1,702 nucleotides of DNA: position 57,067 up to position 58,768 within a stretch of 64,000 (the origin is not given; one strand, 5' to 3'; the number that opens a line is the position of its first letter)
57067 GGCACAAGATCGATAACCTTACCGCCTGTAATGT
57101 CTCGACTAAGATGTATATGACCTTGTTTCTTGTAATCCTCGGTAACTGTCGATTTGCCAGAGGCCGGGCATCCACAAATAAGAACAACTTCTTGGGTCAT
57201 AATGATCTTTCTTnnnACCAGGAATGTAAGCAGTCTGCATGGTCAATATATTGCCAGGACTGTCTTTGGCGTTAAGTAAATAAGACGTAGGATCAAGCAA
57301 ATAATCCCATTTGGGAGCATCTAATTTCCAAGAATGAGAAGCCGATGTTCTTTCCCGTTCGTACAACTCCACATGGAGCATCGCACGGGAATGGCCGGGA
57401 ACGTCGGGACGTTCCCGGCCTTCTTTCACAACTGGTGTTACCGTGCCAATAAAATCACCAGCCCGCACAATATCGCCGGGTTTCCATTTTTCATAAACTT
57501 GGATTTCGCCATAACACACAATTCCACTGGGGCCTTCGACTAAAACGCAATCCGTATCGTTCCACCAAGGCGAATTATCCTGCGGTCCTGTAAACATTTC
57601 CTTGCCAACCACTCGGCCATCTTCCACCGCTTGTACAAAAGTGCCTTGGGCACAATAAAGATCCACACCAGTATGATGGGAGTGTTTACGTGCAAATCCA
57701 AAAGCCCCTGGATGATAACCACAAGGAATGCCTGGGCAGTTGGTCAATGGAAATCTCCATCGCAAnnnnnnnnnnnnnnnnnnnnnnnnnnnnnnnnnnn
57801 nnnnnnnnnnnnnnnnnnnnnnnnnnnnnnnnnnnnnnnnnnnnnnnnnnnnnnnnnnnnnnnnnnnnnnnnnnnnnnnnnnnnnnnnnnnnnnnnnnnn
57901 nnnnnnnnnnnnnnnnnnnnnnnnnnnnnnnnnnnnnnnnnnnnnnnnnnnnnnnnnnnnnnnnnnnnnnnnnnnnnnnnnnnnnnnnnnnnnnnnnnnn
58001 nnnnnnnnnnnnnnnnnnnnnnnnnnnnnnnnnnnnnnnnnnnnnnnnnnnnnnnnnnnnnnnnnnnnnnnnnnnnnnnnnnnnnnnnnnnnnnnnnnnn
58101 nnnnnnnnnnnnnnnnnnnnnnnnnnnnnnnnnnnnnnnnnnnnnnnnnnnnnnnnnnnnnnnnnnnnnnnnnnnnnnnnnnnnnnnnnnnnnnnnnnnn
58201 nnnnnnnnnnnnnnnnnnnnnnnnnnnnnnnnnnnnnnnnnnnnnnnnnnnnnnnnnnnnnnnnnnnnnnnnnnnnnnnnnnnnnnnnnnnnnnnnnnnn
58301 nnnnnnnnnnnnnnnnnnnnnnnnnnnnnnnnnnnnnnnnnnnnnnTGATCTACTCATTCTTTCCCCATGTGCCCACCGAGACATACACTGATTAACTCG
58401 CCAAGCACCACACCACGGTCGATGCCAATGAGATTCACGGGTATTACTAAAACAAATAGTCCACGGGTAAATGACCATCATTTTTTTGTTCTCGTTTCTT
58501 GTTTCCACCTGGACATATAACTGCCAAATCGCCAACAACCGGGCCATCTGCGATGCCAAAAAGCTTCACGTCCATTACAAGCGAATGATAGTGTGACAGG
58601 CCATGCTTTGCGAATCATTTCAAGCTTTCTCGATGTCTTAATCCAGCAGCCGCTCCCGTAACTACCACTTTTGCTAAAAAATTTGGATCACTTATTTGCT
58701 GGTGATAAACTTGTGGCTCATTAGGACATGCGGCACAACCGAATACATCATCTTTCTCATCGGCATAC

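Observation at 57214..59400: Split coenzyme-A genes: CoaB plus an HFCD (CoaC-like) flavoprotein fused to a degenerate M23 peptidase domain, with a duplicated Cys/Gly micro-ORF between them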

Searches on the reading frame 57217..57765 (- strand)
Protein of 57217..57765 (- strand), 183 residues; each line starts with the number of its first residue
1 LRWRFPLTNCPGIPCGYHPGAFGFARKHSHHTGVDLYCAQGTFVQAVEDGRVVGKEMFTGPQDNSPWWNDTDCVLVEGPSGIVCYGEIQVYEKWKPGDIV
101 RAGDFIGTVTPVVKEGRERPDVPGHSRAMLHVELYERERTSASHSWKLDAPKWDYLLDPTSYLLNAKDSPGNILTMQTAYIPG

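Call 38: search_solved_structures(query=A3, max_evalue=1, show_alignments=4)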
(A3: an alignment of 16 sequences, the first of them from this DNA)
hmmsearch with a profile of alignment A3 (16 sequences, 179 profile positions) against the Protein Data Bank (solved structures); distinct sequences matched with E-value up to 1: 9.
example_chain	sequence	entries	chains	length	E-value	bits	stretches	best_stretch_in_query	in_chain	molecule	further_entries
5kvp_A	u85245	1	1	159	0.00017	24.4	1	31-108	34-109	Zoocin A endopeptidase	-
9non_B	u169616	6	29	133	0.003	20.4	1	19-61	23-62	Leukocyte cell-derived chemotaxin-2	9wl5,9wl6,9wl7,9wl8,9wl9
5b0h_A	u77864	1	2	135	0.0031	20.3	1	19-57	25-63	Leukocyte cell-derived chemotaxin-2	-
4qp5_A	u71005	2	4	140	0.076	15.8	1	30-55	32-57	Lysostaphin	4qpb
5nmy_A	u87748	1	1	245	0.28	13.9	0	30-55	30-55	Lysostaphin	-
4lxc_A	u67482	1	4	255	0.3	13.8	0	30-55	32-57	Lysostaphin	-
7f06_A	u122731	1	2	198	0.4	13.4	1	64-136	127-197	adenine phosphopsicosyltransferase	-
6yj1_A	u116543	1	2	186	0.55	13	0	30-58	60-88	ORF007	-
9gy1_A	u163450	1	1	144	0.7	12.6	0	26-108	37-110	Peptidase, M23 family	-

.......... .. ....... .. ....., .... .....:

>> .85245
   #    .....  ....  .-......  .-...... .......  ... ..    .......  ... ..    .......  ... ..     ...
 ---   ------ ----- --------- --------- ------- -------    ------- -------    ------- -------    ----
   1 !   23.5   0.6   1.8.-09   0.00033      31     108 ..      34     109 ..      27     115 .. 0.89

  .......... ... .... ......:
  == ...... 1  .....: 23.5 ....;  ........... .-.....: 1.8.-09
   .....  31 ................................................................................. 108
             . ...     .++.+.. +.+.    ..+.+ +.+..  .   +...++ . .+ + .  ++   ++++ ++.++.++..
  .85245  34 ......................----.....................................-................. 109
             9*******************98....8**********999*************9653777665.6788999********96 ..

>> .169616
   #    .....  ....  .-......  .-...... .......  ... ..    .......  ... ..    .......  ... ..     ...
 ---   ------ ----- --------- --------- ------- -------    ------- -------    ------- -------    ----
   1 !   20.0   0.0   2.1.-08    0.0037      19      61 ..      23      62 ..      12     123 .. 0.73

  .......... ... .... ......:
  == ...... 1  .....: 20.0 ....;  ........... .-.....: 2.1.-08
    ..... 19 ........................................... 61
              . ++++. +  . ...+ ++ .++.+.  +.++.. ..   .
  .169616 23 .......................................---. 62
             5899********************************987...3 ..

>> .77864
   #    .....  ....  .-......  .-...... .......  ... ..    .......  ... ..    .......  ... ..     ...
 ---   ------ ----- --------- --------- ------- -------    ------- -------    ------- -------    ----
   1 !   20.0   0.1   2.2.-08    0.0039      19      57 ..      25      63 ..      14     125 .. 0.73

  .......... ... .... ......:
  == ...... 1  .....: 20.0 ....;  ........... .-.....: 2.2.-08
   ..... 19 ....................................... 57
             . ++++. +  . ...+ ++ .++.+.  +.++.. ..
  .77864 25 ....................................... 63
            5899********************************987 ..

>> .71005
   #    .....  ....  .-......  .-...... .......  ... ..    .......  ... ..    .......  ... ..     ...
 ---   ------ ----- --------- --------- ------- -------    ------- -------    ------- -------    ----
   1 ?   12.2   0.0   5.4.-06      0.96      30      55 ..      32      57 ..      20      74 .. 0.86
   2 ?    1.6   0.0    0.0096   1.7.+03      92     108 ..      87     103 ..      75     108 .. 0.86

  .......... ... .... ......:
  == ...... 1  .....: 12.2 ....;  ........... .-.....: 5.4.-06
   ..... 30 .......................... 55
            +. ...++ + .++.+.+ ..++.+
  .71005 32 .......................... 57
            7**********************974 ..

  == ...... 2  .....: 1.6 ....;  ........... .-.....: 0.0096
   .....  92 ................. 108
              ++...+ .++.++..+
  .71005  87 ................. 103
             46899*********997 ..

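Call 69: search_protein_representatives(alignment_id=A4)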
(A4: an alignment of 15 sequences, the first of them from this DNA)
Query: 15 sequences, 179 profile positions. Proteins with E-value up to 0.001 (for the whole library): 1985; up to 1e-10: 822; up to 1e-30: 451. The best 150 are listed.
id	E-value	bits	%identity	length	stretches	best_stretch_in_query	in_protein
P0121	2.5e-80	284.4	-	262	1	1-175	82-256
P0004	3.8e-80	283.8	-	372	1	1-176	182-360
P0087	7.3e-72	256.8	-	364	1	1-168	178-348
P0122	3.0e-68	245.1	-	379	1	1-174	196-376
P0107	8.6e-68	243.6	-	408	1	2-169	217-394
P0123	1.1e-67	243.2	-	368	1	1-177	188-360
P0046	2.3e-67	242.2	-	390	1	2-169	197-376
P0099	3.6e-67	241.6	-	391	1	2-173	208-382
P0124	3.2e-64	232.0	-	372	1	1-175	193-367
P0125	3.8e-64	231.7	-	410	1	2-172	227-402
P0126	1.5e-63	229.8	-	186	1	3-170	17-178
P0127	2.2e-63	229.2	-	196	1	2-175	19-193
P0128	9.0e-63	227.2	-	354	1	2-172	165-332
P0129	9.8e-63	227.1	-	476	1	2-167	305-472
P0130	1.5e-62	226.6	-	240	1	1-177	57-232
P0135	1.2e-60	220.3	-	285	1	2-171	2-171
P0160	3.7e-53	195.9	-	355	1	2-166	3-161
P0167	9.8e-52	191.3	-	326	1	2-169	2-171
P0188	8.6e-49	181.7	-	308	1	3-169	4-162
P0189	8.7e-49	181.7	-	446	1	5-171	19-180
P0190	1.0e-48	181.5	-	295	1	3-166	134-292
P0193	4.7e-48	179.3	-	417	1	10-164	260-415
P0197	1.2e-47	177.9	-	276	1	6-166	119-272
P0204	6.1e-47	175.7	-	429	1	7-170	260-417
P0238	7.1e-45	168.9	-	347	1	16-167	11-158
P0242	1.4e-44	168.0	-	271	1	6-167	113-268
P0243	1.5e-44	167.9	-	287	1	10-167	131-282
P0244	1.7e-44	167.7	-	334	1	5-167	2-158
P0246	2.3e-44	167.3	-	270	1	7-170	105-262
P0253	6.8e-44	165.7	-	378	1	2-168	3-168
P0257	2.5e-43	163.9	-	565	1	2-170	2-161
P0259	4.6e-43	163.0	-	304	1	2-168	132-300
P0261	4.8e-43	163.0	-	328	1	5-171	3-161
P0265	8.6e-43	162.1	-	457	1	10-167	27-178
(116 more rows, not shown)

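Call 70: search_protein_families(library=pfam, proteins=[P0160, P0167, P0188, P0189, P0253, P0257, P0265, P0244, P0261, P0238], max_evalue=0.001)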
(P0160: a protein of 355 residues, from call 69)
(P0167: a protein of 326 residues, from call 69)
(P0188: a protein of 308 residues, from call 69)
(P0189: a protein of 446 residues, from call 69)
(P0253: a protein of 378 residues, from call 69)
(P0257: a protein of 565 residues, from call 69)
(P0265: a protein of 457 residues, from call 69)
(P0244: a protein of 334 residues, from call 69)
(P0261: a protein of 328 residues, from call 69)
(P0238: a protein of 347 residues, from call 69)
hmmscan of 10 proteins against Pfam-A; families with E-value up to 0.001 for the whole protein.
P0160 (355 aa): 2 families
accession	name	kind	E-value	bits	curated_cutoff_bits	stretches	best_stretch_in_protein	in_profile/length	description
PF02441.25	Flavoprotein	-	1.7e-31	109.4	22.7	1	173-351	2-157/162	Flavoprotein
PF01551.29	Peptidase_M23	-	7.2e-07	29.8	28.7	1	31-112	2-74/96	Peptidase family M23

P0167 (326 aa): 1 family
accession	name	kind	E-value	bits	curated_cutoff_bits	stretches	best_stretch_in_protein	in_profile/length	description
PF01551.29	Peptidase_M23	-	2.9e-06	27.8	28.7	1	33-142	2-92/96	Peptidase family M23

P0188 (308 aa): 2 families
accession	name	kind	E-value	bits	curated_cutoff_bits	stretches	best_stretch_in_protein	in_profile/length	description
PF01551.29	Peptidase_M23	-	3.5e-10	40.4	28.7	1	32-133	2-92/96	Peptidase family M23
PF04255.20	DUF433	-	0.00042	20.5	23.6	0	181-218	4-43/56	Protein of unknown function (DUF433)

P0189 (446 aa): 1 family
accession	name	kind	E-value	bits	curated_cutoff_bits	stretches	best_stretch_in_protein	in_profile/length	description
PF01551.29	Peptidase_M23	-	1.8e-08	34.9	28.7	1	44-149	2-92/96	Peptidase family M23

P0253 (378 aa): 1 family
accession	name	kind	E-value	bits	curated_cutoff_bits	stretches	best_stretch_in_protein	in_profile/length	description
PF01551.29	Peptidase_M23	-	1.7e-08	35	28.7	1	34-137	2-90/96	Peptidase family M23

P0257 (565 aa): 3 families
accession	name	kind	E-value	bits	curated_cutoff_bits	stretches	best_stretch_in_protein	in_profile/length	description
PF04127.22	DFP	-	1.1e-35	123.6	22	1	348-516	3-171/186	DNA/pantothenate metabolism flavoprotein C-terminal domain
PF02441.25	Flavoprotein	-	1.3e-30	106.6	22.7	1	163-310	2-146/162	Flavoprotein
PF01551.29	Peptidase_M23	-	1.2e-08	35.5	28.7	1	31-130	2-90/96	Peptidase family M23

P0265 (457 aa): 1 family
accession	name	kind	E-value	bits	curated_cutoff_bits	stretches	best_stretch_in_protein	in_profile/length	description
PF01551.29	Peptidase_M23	-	2.7e-11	43.9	28.7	1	47-151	2-92/96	Peptidase family M23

P0244 (334 aa): 1 family
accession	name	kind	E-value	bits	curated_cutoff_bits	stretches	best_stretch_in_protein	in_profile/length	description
PF01551.29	Peptidase_M23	-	2.3e-08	34.6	28.7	1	27-131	2-92/96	Peptidase family M23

P0261 (328 aa): 1 family
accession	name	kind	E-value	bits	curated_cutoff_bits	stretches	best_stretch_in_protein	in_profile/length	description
PF01551.29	Peptidase_M23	-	1.5e-07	31.9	28.7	1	28-127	2-90/96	Peptidase family M23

P0238 (347 aa): 1 family
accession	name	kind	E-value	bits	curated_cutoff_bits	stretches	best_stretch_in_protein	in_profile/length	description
PF01551.29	Peptidase_M23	-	1.3e-06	28.9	28.7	1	25-130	2-91/96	Peptidase family M23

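Call 71: search_protein_families(library=pfam, proteins=[P0190, P0197, P0243, P0259, P0246, P0242, P0129, P0193, P0204, P0135], max_evalue=0.001)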
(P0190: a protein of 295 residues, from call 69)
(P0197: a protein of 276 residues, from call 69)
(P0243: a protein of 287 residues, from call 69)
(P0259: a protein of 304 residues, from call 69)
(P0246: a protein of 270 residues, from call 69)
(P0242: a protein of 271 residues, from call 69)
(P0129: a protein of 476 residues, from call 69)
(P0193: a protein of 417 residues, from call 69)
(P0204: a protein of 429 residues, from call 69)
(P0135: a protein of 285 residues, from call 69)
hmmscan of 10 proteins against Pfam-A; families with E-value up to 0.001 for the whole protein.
P0190 (295 aa): 1 family
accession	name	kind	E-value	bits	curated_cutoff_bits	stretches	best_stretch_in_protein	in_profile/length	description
PF01551.29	Peptidase_M23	-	1.8e-07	31.7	28.7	1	163-264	2-91/96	Peptidase family M23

P0197 (276 aa): 1 family
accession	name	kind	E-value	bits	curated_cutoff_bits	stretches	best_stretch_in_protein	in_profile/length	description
PF01551.29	Peptidase_M23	-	3e-11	43.8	28.7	1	143-245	2-91/96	Peptidase family M23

P0243 (287 aa): 1 family
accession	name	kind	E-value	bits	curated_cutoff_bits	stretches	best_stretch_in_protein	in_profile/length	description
PF01551.29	Peptidase_M23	-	7.1e-08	33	28.7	1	151-253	2-91/96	Peptidase family M23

P0259 (304 aa): 1 family
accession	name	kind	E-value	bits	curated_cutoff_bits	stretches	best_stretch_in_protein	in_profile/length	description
PF01551.29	Peptidase_M23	-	2.2e-09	37.8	28.7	1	169-272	2-92/96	Peptidase family M23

P0246 (270 aa): 1 family
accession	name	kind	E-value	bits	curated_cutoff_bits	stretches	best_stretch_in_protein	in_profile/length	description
PF01551.29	Peptidase_M23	-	6.2e-06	26.8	28.7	1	128-228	2-89/96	Peptidase family M23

P0242 (271 aa): 1 family
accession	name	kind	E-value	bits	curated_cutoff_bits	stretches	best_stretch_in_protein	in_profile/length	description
PF01551.29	Peptidase_M23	-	1.8e-06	28.4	28.7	1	138-239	2-90/96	Peptidase family M23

P0129 (476 aa): 2 families
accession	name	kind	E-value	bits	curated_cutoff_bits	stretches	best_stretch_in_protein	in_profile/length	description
PF02441.25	Flavoprotein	-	2e-33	115.7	22.7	1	1-192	1-160/162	Flavoprotein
PF01551.29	Peptidase_M23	-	4.4e-08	33.7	28.7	1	334-443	2-92/96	Peptidase family M23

P0193 (417 aa): 2 families
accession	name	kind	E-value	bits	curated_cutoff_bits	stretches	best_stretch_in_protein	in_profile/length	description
PF02441.25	Flavoprotein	-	2.4e-27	96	22.7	1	3-188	2-146/162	Flavoprotein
PF01551.29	Peptidase_M23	-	3.4e-10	40.4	28.7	1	280-361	2-74/96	Peptidase family M23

P0204 (429 aa): 1 family
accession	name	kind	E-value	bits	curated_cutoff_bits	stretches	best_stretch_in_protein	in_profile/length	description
PF01551.29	Peptidase_M23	-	3.4e-07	30.8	28.7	1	283-385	2-91/96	Peptidase family M23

P0135 (285 aa): 1 family
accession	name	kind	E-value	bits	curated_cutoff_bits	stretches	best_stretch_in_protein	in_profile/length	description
PF01551.29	Peptidase_M23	-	3.5e-06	27.6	28.7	1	31-111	2-73/96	Peptidase family M23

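Call 73: find_encoding_contigs(protein=P0257, flank=6000, max_places=2)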
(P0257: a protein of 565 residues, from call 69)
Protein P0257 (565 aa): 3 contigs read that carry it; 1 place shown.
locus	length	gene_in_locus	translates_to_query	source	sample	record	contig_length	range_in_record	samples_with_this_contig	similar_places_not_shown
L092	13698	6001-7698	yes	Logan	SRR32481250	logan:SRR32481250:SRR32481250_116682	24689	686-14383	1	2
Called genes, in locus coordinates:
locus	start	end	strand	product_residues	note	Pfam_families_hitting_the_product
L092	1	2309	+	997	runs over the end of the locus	?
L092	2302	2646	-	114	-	-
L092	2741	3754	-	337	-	-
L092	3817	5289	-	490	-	-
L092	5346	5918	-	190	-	PF00625:Guanylate_kin, PF13238:AAA_18 (faint)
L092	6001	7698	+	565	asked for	PF01551:Peptidase_M23, PF02441:Flavoprotein, PF04127:DFP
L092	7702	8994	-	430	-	PF02403:Seryl_tRNA_N, PF00587:tRNA-synt_2b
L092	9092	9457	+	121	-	-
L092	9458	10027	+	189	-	PF13532:2OG-FeII_Oxy_2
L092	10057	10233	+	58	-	-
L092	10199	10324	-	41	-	-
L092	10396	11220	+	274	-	PF09414:RNA_ligase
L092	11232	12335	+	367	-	PF01966:HD (weak), PF08433:KTI12 (weak), PF13671:AAA_33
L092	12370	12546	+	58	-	-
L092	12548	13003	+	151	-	-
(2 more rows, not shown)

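Call 94: search_protein_families(library=ncbifam, proteins=[P0167], max_evalue=0.01)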
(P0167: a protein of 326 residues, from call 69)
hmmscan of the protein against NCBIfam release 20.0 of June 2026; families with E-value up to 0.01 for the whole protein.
P0167 (326 aa): 1 family
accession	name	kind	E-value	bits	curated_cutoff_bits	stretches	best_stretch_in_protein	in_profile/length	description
NF041208.1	celldiv_DipM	equivalog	0.0024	17.2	740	1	24-110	309-387/419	cell division endopeptidase DipM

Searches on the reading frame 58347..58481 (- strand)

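Call 26: search_protein_families(library=phrogs, proteins=[window:58347-58481:-], max_evalue=0.1)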
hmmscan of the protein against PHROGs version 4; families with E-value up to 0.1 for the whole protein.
seq(45 aa): 1 family
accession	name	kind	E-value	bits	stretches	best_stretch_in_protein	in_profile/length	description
phrog_5254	-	unknown function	0.035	15.3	1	2-30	36-64/82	-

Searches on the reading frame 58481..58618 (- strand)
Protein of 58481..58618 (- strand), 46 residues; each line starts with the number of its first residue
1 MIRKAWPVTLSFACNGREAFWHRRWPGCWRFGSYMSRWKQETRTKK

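Call 26: search_protein_families(library=phrogs, proteins=[window:58481-58618:-], max_evalue=0.1)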
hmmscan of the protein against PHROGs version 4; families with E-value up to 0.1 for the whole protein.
seq(46 aa): 0 families

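Call 90: predict_structure(alignment_id=A5)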
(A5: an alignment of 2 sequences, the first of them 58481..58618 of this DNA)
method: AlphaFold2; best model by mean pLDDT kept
length: 46 residues; sequences in the alignment: 2
mean_pLDDT: 56.3   pTM: 0.21
mean pLDDT of the five models: 56.3, 51.2, 50.6, 47.0, 44.8
residues with pLDDT >= 90: 0; 70-90: 0; 50-70: 43; < 50: 3
segments of 3 or more residues with pLDDT < 50: 1-3
pLDDT, mean of each block of 10 residues (from residue 1): 49 54 54 65 61
secondary structure, 60 per line:
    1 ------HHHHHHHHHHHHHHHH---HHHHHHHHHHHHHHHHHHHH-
elements in order: H7-22 H26-45

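Call 92: find_homologous_proteins(query=A6, max_evalue=0.01)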
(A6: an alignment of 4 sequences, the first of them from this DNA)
Query A6 (4 sequences): no candidate shares three 5-residue words with the query. No homologue found.
